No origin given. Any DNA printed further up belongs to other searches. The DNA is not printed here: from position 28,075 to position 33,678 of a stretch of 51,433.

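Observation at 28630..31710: Giant PilQ: ~1000-aa Ala/Glu/Arg/Lys/Gln coiled-coil-like insert between two AMIN-like domains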

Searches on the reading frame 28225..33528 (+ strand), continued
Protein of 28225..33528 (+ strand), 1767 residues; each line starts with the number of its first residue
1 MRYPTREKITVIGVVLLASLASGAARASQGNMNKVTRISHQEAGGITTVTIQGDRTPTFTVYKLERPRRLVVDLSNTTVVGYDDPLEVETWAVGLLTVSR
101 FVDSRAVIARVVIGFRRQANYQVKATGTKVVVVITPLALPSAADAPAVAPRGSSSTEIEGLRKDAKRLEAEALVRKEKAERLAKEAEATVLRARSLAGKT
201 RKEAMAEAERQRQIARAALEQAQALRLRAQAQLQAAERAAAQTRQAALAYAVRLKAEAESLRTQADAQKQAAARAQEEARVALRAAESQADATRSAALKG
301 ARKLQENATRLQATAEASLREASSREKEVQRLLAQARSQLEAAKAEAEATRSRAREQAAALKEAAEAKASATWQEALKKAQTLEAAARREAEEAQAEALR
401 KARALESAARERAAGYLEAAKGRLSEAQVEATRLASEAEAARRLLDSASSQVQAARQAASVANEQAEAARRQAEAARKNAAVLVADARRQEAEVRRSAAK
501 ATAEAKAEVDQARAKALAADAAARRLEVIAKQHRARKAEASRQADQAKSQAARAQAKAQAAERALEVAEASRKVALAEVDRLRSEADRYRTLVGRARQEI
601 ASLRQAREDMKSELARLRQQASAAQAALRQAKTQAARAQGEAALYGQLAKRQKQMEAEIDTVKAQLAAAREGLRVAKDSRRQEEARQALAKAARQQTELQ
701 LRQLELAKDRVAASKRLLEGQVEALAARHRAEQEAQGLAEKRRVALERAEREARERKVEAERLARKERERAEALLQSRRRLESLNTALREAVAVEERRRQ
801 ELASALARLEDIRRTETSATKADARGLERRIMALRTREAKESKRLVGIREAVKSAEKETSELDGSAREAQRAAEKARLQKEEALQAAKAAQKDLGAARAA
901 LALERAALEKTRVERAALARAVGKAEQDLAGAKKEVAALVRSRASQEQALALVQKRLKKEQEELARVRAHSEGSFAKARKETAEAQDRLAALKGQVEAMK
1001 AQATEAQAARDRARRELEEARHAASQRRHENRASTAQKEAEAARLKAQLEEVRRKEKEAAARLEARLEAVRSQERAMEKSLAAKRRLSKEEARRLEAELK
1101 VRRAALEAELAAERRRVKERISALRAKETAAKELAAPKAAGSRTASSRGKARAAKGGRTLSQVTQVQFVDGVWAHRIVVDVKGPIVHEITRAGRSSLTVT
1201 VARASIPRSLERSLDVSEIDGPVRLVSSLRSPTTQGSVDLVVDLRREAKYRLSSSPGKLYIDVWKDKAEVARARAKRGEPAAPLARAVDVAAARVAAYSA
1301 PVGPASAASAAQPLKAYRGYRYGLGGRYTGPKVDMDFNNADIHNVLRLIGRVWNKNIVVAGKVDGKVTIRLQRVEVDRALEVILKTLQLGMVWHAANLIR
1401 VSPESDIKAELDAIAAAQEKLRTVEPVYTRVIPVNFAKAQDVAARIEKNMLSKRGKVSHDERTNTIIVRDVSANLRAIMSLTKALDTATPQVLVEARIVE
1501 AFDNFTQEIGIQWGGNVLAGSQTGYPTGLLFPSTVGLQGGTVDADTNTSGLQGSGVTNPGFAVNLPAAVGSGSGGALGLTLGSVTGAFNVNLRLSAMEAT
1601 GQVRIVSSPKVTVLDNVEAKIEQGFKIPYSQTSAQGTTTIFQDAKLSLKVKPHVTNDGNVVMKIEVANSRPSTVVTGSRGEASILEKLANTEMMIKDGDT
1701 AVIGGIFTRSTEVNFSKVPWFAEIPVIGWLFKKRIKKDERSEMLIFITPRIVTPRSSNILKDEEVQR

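Call 10: find_homologous_proteins(query=window:28225-33525:+, max_evalue=1e-30)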
Query window:28225-33525:+ (1767 aa): 157 proteins with E <= 1e-30 among 8000 candidates; the best 120 are listed.
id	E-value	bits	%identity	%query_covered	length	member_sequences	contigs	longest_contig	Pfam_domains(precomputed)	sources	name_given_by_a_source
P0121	0.0e+0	2684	79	100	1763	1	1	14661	PF21305.3,PF03958.23,PF11741.14,PF00263.27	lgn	-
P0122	0.0e+0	1334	69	34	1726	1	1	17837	PF21305.3,PF03958.23,PF11741.14,PF00263.27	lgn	-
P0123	0.0e+0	1295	48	83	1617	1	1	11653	PF21305.3,PF03958.23,PF11741.14,PF00263.27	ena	-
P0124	2.0e-169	584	45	34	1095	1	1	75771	PF21305.3,PF05262.16,PF03958.23,PF11741.14,PF00263.27,PF07660.20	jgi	jgi:type IV pilus assembly protein PilQ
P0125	2.5e-169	584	39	52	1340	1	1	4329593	PF21305.3,PF03958.23,PF11741.14,PF00263.27,PF07660.20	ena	-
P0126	7.9e-160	553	47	33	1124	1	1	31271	PF03958.23,PF11741.14,PF00263.27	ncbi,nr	ncbi:MAG: type IV pilus secretin PilQ [Deltaproteobacteria bacterium]|nr:type IV pilus secretin PilQ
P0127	4.3e-159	550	38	57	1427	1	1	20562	PF03958.23,PF11741.14,PF00263.27,PF07660.20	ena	-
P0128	9.0e-156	539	43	34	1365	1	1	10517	PF03958.23,PF11741.14,PF00263.27,PF07660.20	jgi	jgi:type IV pilus assembly protein PilQ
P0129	8.7e-152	526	31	8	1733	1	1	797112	PF03958.23,PF11741.14,PF00263.27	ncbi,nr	ncbi:MAG: type IV pilus secretin PilQ [Deltaproteobacteria bacterium]|nr:type IV pilus secretin PilQ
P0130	1.6e-149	518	42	36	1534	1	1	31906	PF21305.3,PF03958.23,PF11741.14,PF00263.27,PF07660.20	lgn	-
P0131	6.3e-149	516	40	34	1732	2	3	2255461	PF03958.23,PF11741.14,PF00263.27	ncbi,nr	ncbi:MAG: type IV pilus secretin PilQ [Deltaproteobacteria bacterium]|nr:type IV pilus secretin PilQ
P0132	1.7e-148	515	35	6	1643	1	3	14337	PF03958.23,PF11741.14,PF00263.27,PF07660.20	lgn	-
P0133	2.5e-148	514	43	34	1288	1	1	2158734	PF03958.23,PF11741.14,PF00263.27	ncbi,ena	-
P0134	4.1e-148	514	44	33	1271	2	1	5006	PF03958.23,PF11741.14,PF00263.27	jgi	-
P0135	1.1e-147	512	42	34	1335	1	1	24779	PF03958.23,PF11741.14,PF00263.27,PF07660.20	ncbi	-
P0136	3.0e-147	511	44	33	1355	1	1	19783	PF03958.23,PF11741.14,PF00263.27,PF07660.20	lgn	-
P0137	9.1e-145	503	40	34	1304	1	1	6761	PF03958.23,PF11741.14,PF00263.27,PF07660.20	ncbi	-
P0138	2.7e-144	501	41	37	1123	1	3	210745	PF03958.23,PF11741.14,PF00263.27,PF07660.20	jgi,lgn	-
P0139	3.3e-144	501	45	34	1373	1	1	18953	PF03958.23,PF11741.14,PF00263.27,PF07660.20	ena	-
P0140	4.3e-144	500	38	40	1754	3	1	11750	PF03958.23,PF11741.14,PF00263.27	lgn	-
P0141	6.9e-144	500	38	7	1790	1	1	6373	PF03958.23,PF11741.14,PF00263.27,PF07660.20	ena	-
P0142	7.7e-144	500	40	38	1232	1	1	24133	PF03958.23,PF11741.14,PF00263.27,PF07660.20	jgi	-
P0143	3.5e-143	497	41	34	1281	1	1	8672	PF03958.23,PF11741.14,PF00263.27,PF07660.20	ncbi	-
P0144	1.9e-141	492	37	46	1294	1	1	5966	PF03958.23,PF11741.14,PF00263.27,PF07660.20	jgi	jgi:type IV pilus assembly protein PilQ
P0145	6.0e-141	490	43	33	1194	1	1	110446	PF03958.23,PF11741.14,PF00263.27,PF07660.20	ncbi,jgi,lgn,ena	-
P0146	2.3e-140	488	45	31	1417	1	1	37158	PF03958.23,PF11741.14,PF00263.27,PF07660.20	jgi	jgi:type IV pilus assembly protein PilQ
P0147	2.7e-140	488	41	34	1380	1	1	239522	PF03958.23,PF11741.14,PF00263.27,PF07660.20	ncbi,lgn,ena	-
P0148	7.6e-140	486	43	34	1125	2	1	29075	PF03958.23,PF11741.14,PF00263.27,PF07660.20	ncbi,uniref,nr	ncbi:type IV pilus secretin PilQ [Plesiocystis pacifica SIR-1]|uniref:Type IV pilus secretin PilQ n=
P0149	1.4e-139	485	40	41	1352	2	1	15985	PF03958.23,PF11741.14,PF00263.27,PF07660.20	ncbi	ncbi:MAG: type IV pilus secretin PilQ [Kofleriaceae bacterium]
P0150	1.9e-139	485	39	43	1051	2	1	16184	PF03958.23,PF11741.14,PF00263.27,PF07660.20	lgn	-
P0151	5.6e-139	483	40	40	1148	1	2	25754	PF03958.23,PF11741.14,PF00263.27,PF07660.20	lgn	-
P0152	1.2e-138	482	40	34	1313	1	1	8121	PF21305.3,PF03958.23,PF11741.14,PF00263.27,PF07660.20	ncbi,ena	-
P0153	2.3e-138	481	41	35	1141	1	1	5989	PF03958.23,PF11741.14,PF00263.27,PF07660.20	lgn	-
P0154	4.2e-138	481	41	36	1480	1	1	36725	PF03958.23,PF11741.14,PF00263.27,PF07660.20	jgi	jgi:type IV pilus assembly protein PilQ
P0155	8.2e-138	480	44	31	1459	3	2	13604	PF03958.23,PF11741.14,PF00263.27,PF07660.20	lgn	-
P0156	2.3e-137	478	41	36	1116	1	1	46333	PF03958.23,PF11741.14,PF00263.27,PF07660.20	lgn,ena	-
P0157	3.6e-137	477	43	33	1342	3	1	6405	PF03958.23,PF11741.14,PF00263.27,PF07660.20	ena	-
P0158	6.4e-137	477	43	33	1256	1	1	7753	PF03958.23,PF11741.14,PF00263.27,PF07660.20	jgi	jgi:type IV pilus assembly protein PilQ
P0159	1.2e-136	476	41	34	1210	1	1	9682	PF03958.23,PF11741.14,PF00263.27,PF07660.20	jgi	jgi:type IV pilus assembly protein PilQ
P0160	1.9e-136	475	41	34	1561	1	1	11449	PF03958.23,PF11741.14,PF00263.27,PF07660.20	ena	-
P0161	2.7e-136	475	40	40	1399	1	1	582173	PF03958.23,PF11741.14,PF00263.27,PF07660.20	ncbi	ncbi:MAG: type IV pilus secretin PilQ [Kofleriaceae bacterium]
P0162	2.9e-136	474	42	34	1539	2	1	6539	PF03958.23,PF11741.14,PF00263.27,PF07660.20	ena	-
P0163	3.8e-136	474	40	33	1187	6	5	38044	PF03958.23,PF11741.14,PF00263.27,PF07660.20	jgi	jgi:type IV pilus assembly protein PilQ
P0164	5.9e-136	473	45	31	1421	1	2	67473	PF03958.23,PF11741.14,PF00263.27,PF07660.20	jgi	jgi:type IV pilus assembly protein PilQ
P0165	6.8e-136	473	37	44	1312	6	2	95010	PF03958.23,PF11741.14,PF00263.27,PF07660.20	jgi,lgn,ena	jgi:type IV pilus assembly protein PilQ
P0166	1.8e-135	472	41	33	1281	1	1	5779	PF03958.23,PF11741.14,PF00263.27,PF07660.20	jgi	jgi:type IV pilus assembly protein PilQ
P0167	2.2e-135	472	42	34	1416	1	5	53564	PF03958.23,PF11741.14,PF00263.27,PF07660.20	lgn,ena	-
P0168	2.3e-135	472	42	33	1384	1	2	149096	PF21305.3,PF03958.23,PF11741.14,PF00263.27,PF07660.20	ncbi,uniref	ncbi:type IV pilus secretin PilQ [Haliangium sp.]|uniref:type IV pilus secretin PilQ n=1 Tax=Haliang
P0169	5.4e-135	470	41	34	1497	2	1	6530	PF03958.23,PF11741.14,PF00263.27,PF07660.20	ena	-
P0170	1.9e-134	468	42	31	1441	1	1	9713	PF03958.23,PF11741.14,PF00263.27,PF07660.20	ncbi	-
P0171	2.0e-134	468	38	45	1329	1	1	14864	PF03958.23,PF11741.14,PF00263.27,PF07660.20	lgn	-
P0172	2.9e-134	468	41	35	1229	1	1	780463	PF03958.23,PF11741.14,PF00263.27,PF07660.20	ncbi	-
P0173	3.0e-134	468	41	34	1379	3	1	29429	PF03958.23,PF11741.14,PF00263.27,PF07660.20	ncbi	-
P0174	8.9e-134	466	44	31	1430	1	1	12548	PF03958.23,PF11741.14,PF00263.27,PF07660.20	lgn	-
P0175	1.0e-133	466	-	-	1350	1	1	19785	PF03958.23,PF11741.14,PF00263.27,PF07660.20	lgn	-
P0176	1.4e-133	466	41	36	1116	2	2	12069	PF03958.23,PF11741.14,PF00263.27,PF07660.20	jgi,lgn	jgi:type IV pilus assembly protein PilQ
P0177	1.8e-133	465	40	36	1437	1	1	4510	PF03958.23,PF11741.14,PF00263.27,PF07660.20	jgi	jgi:type IV pilus assembly protein PilQ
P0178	1.9e-133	465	43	31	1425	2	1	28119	PF03958.23,PF11741.14,PF00263.27,PF07660.20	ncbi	-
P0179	9.2e-133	463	36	43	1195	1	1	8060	PF03958.23,PF11741.14,PF00263.27,PF07660.20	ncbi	-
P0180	9.3e-133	463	36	50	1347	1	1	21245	PF03958.23,PF11741.14,PF00263.27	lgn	-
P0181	1.3e-132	462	41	35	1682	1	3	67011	PF03958.23,PF11741.14,PF00263.27,PF07660.20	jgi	jgi:type IV pilus assembly protein PilQ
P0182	1.7e-132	462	41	33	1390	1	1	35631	PF03958.23,PF11741.14,PF00263.27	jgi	jgi:type IV pilus assembly protein PilQ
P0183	1.7e-132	462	38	38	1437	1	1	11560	PF03958.23,PF11741.14,PF00263.27,PF07660.20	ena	-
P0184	2.3e-132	462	36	50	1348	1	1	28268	PF03958.23,PF11741.14,PF00263.27,PF07660.20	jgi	-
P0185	3.0e-132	461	44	31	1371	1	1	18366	PF03958.23,PF11741.14,PF00263.27,PF07660.20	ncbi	-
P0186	4.7e-132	461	40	36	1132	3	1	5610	PF03958.23,PF11741.14,PF00263.27,PF07660.20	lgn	-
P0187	5.0e-132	460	45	31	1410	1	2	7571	PF03958.23,PF11741.14,PF00263.27,PF07660.20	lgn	-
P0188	5.6e-132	460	34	58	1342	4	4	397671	PF03958.23,PF11741.14,PF00263.27,PF07660.20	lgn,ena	-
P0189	3.5e-131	458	43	32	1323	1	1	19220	PF03958.23,PF11741.14,PF00263.27,PF07660.20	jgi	jgi:type IV pilus assembly protein PilQ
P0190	4.1e-131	457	43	31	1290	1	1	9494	PF03958.23,PF11741.14,PF00263.27,PF07660.20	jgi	-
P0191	5.1e-131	457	38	39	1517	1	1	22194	PF03958.23,PF11741.14,PF00263.27,PF07660.20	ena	-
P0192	1.3e-130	456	43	31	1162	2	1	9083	PF03958.23,PF11741.14,PF00263.27,PF07660.20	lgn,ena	-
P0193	1.3e-130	456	43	31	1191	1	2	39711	PF03958.23,PF11741.14,PF00263.27,PF07660.20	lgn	-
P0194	1.4e-130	456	42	32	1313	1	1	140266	PF03958.23,PF11741.14,PF00263.27,PF07660.20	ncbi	-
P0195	1.9e-130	455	44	31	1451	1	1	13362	PF03958.23,PF11741.14,PF00263.27,PF07660.20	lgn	-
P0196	2.2e-130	455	44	31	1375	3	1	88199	PF03958.23,PF11741.14,PF00263.27,PF07660.20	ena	-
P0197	4.7e-130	454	42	33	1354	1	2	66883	PF03958.23,PF11741.14,PF00263.27,PF07660.20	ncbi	ncbi:MAG: type IV pilus secretin PilQ [Kofleriaceae bacterium]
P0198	8.9e-130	453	44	33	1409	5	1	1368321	PF03958.23,PF11741.14,PF00263.27,PF07660.20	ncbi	-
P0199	1.9e-129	452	44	31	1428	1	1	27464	PF03958.23,PF11741.14,PF00263.27,PF07660.20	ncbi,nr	ncbi:MAG TPA: type IV pilus secretin PilQ [Kofleriaceae bacterium]|nr:type IV pilus secretin PilQ [K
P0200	2.6e-129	451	43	32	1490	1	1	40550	PF03958.23,PF11741.14,PF00263.27,PF07660.20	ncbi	-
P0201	3.0e-129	451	42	32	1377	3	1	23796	PF03958.23,PF11741.14,PF00263.27,PF07660.20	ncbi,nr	ncbi:MAG: type IV pilus secretin PilQ [Myxococcales bacterium]|nr:type IV pilus secretin PilQ [Myxoc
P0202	3.3e-129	451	43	31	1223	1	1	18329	PF03958.23,PF11741.14,PF00263.27,PF07660.20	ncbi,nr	ncbi:MAG: type IV pilus secretin PilQ [Deltaproteobacteria bacterium]|nr:MAG: type IV pilus secretin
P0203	3.9e-129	451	43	31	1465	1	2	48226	PF03958.23,PF11741.14,PF00263.27,PF07660.20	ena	-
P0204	4.2e-129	451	39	6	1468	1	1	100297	PF03958.23,PF11741.14,PF00263.27,PF07660.20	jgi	jgi:type IV pilus assembly protein PilQ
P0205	4.2e-129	451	41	34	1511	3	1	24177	PF03958.23,PF11741.14,PF00263.27,PF07660.20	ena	-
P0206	4.2e-129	451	42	31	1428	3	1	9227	PF03958.23,PF11741.14,PF00263.27,PF07660.20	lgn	-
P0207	4.6e-129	451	41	7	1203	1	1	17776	PF03958.23,PF11741.14,PF00263.27,PF07660.20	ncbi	-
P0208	6.0e-129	450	33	54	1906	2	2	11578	PF03958.23,PF11741.14,PF00263.27,PF07660.20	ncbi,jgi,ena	jgi:type IV pilus assembly protein PilQ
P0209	1.2e-128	449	43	31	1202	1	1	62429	PF03958.23,PF11741.14,PF00263.27,PF07660.20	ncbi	-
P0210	1.3e-128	449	40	34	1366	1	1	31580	PF03958.23,PF11741.14,PF00263.27,PF07660.20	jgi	jgi:type IV pilus assembly protein PilQ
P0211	2.2e-128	448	37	40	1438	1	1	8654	PF03958.23,PF11741.14,PF00263.27,PF07660.20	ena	-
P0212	2.3e-128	448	41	34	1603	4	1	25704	PF03958.23,PF11741.14,PF00263.27,PF07660.20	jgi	-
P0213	5.0e-128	447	42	31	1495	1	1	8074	PF03958.23,PF11741.14,PF00263.27,PF07660.20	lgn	-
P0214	5.3e-128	447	42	33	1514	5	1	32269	PF03958.23,PF11741.14,PF00263.27,PF07660.20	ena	-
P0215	7.8e-128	447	44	31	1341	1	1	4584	PF03958.23,PF11741.14,PF00263.27,PF07660.20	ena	-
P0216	8.6e-128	446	43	31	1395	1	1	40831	PF03958.23,PF11741.14,PF00263.27,PF07660.20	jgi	-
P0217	9.6e-127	443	43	31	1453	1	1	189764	PF03958.23,PF11741.14,PF00263.27,PF07660.20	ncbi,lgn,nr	ncbi:MAG: type pilus secretin PilQ [Myxococcales bacterium]|nr:type pilus secretin PilQ [Myxococcale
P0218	9.7e-127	443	43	35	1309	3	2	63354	PF03958.23,PF11741.14,PF00263.27,PF07660.20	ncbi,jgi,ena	-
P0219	1.2e-126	443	43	32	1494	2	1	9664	PF03958.23,PF11741.14,PF00263.27,PF07660.20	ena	-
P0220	1.3e-126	443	43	31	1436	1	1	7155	PF03958.23,PF11741.14,PF00263.27,PF07660.20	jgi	-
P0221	2.2e-126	442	40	34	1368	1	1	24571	PF03958.23,PF11741.14,PF00263.27,PF07660.20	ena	-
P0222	2.8e-126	441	42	34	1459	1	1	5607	PF03958.23,PF11741.14,PF00263.27,PF07660.20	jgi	jgi:type IV pilus assembly protein PilQ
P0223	3.1e-126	441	41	34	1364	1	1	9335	PF03958.23,PF11741.14,PF00263.27,PF07660.20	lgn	-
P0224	3.4e-126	441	41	32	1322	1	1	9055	PF03958.23,PF11741.14,PF00263.27,PF07660.20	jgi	jgi:type IV pilus assembly protein PilQ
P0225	8.7e-126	440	43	32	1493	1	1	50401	PF03958.23,PF11741.14,PF00263.27,PF07660.20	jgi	jgi:type IV pilus assembly protein PilQ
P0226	9.3e-126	440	40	34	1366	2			PF03958.23,PF11741.14,PF00263.27,PF07660.20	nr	nr:type IV pilus secretin PilQ [Kofleriaceae bacterium]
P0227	1.1e-125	439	41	33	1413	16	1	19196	PF03958.23,PF11741.14,PF00263.27,PF07660.20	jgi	-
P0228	1.2e-125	439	40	34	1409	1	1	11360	PF03958.23,PF11741.14,PF00263.27,PF07660.20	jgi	jgi:type IV pilus assembly protein PilQ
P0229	1.8e-125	439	42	33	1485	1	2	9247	PF03958.23,PF11741.14,PF00263.27,PF07660.20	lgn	-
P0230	2.5e-125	438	41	33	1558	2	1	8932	PF03958.23,PF11741.14,PF00263.27,PF07660.20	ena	-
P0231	3.2e-125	438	42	32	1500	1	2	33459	PF03958.23,PF11741.14,PF00263.27,PF07660.20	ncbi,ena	-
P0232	3.5e-125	438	43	31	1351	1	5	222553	PF03958.23,PF11741.14,PF00263.27,PF07660.20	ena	-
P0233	4.6e-125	437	40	33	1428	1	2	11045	PF03958.23,PF11741.14,PF00263.27,PF07660.20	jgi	-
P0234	4.7e-125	437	44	31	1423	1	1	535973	PF03958.23,PF11741.14,PF00263.27,PF07660.20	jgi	jgi:type IV pilus assembly protein PilQ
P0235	5.5e-125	437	42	34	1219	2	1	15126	PF21305.3,PF03958.23,PF11741.14,PF00263.27,PF07660.20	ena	-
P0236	7.1e-125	437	40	35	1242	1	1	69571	PF21305.3,PF03958.23,PF11741.14,PF00263.27,PF07660.20,PF24837.2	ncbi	-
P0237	9.8e-125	436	37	37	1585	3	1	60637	PF03958.23,PF11741.14,PF00263.27,PF07660.20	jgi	-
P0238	1.1e-124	436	43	32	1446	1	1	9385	PF03958.23,PF11741.14,PF00263.27,PF07660.20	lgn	-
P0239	1.1e-124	436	41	31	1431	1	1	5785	PF03958.23,PF11741.14,PF00263.27,PF07660.20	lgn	-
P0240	1.2e-124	436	43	31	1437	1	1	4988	PF03958.23,PF11741.14,PF00263.27,PF07660.20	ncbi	-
